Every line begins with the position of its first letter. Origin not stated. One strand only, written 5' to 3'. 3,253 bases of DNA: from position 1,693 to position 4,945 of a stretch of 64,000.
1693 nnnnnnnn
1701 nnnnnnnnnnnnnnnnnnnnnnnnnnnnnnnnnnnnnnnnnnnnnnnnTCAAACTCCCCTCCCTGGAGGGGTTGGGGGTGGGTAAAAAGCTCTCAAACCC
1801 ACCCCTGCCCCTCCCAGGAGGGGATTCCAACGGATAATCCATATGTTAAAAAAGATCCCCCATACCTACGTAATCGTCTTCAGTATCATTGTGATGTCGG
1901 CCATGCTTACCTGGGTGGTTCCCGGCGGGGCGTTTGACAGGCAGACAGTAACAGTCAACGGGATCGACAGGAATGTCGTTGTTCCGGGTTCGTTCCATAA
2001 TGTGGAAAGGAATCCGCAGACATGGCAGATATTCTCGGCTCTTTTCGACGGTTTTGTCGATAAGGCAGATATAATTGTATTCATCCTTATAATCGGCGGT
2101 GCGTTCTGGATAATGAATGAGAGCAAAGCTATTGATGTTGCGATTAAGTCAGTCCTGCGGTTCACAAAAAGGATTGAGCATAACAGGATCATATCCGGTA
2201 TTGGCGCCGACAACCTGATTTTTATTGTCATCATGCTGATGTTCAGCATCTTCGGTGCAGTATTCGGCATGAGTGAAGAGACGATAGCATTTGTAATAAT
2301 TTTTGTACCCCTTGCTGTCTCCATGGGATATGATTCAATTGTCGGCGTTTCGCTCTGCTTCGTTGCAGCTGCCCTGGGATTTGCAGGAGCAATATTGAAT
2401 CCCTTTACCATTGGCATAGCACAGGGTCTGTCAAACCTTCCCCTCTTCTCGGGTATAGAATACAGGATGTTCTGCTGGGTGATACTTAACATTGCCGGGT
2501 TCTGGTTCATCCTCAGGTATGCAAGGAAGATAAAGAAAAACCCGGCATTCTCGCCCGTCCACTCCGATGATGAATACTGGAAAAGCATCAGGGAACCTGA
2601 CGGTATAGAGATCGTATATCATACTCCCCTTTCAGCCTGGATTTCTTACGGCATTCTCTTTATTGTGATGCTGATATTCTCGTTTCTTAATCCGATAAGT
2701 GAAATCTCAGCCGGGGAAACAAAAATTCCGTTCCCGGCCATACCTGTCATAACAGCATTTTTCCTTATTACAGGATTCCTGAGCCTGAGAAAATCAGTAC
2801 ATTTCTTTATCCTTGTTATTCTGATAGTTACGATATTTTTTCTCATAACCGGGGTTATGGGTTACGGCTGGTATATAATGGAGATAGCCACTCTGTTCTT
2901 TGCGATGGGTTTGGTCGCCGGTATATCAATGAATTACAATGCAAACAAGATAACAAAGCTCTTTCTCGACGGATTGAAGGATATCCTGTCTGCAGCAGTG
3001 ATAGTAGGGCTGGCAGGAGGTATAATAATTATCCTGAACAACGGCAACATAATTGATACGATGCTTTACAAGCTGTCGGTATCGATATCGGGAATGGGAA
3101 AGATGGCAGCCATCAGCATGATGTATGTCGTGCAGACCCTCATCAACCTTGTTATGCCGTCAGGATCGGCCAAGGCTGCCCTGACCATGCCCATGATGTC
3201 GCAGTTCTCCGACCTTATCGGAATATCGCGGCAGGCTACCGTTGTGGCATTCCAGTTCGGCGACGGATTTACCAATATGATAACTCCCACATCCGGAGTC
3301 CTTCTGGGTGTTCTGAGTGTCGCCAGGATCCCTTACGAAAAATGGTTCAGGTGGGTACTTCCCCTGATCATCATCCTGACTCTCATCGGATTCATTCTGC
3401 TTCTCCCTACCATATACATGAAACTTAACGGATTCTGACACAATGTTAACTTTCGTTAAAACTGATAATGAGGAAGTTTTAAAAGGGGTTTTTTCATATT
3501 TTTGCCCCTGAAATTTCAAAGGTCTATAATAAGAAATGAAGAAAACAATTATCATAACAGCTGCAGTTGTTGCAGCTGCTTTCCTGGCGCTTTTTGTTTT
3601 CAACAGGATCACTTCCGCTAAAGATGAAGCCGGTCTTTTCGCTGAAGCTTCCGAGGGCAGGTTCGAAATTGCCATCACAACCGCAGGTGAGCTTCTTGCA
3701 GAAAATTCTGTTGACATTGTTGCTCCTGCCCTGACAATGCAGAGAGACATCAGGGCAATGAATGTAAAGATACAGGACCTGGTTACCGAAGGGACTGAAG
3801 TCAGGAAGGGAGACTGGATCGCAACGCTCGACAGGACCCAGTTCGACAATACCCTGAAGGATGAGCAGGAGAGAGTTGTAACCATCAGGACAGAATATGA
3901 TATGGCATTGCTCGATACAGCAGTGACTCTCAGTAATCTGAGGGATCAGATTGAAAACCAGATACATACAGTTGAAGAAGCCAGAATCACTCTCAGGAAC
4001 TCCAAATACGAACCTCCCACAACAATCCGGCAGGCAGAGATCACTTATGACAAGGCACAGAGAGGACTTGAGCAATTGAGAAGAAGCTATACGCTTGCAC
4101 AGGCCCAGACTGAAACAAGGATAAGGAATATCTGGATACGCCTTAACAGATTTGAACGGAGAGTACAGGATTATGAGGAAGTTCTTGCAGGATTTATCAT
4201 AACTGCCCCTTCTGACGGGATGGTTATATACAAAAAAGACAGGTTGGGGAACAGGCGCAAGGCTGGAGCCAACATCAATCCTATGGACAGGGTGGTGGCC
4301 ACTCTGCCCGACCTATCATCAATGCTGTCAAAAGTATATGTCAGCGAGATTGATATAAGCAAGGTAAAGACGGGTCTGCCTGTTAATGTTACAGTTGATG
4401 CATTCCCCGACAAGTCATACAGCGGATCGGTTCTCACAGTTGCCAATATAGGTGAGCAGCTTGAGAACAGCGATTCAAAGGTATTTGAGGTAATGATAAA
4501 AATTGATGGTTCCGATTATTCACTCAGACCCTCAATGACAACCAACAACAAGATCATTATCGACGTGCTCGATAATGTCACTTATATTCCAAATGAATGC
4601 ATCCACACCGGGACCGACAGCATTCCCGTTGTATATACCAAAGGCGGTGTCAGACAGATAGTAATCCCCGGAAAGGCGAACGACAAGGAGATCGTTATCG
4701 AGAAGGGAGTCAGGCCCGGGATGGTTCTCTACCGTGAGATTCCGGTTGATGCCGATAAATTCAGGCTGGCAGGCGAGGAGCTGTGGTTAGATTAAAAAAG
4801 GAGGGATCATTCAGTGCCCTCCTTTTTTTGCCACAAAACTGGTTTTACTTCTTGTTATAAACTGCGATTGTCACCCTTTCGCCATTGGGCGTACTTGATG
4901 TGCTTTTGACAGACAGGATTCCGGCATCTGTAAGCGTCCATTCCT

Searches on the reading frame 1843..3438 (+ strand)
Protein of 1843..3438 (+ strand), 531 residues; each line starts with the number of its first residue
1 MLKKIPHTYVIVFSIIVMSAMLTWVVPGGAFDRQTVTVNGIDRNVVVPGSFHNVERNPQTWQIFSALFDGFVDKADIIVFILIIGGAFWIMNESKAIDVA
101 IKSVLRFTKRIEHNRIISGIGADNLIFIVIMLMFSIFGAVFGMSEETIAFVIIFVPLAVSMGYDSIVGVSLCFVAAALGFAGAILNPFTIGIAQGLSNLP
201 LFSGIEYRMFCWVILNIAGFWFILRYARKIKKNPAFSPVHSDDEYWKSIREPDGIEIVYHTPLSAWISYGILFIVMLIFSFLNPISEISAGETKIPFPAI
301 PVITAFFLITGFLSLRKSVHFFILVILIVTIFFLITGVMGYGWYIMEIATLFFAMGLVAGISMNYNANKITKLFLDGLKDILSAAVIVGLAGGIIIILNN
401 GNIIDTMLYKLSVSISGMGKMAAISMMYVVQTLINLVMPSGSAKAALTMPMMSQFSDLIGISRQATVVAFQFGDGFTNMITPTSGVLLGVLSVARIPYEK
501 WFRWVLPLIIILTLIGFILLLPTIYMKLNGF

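Call 54: search_protein_families(library=pfam, max_evalue=0.00001, proteins=[window:1843-3438:+])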
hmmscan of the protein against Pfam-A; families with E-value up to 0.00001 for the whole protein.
window:1843-3438:+ (531 aa): 2 families
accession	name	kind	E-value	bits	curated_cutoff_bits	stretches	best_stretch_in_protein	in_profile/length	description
PF03606.21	DcuC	-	2.8e-95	320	23.1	2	6-283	2-266/461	C4-dicarboxylate anaerobic carrier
PF03806.19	ABG_transport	-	1e-06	27.7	27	1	347-521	302-485/502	AbgT putative transporter family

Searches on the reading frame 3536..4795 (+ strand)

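Call 54: search_protein_families(library=pfam, max_evalue=0.00001, proteins=[window:3536-4795:+])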
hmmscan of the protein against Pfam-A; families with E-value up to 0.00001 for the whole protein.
window:3536-4795:+ (419 aa): 2 families
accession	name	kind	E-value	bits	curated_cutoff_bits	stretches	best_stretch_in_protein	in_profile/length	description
PF16576.10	HlyD_D23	-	4.9e-11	42.7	30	1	166-335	58-213/214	Barrel-sandwich domain of CusB or HlyD membrane-fusion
PF13437.12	HlyD_3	-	1.5e-09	38.9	22.2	1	222-326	2-96/106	HlyD family secretion protein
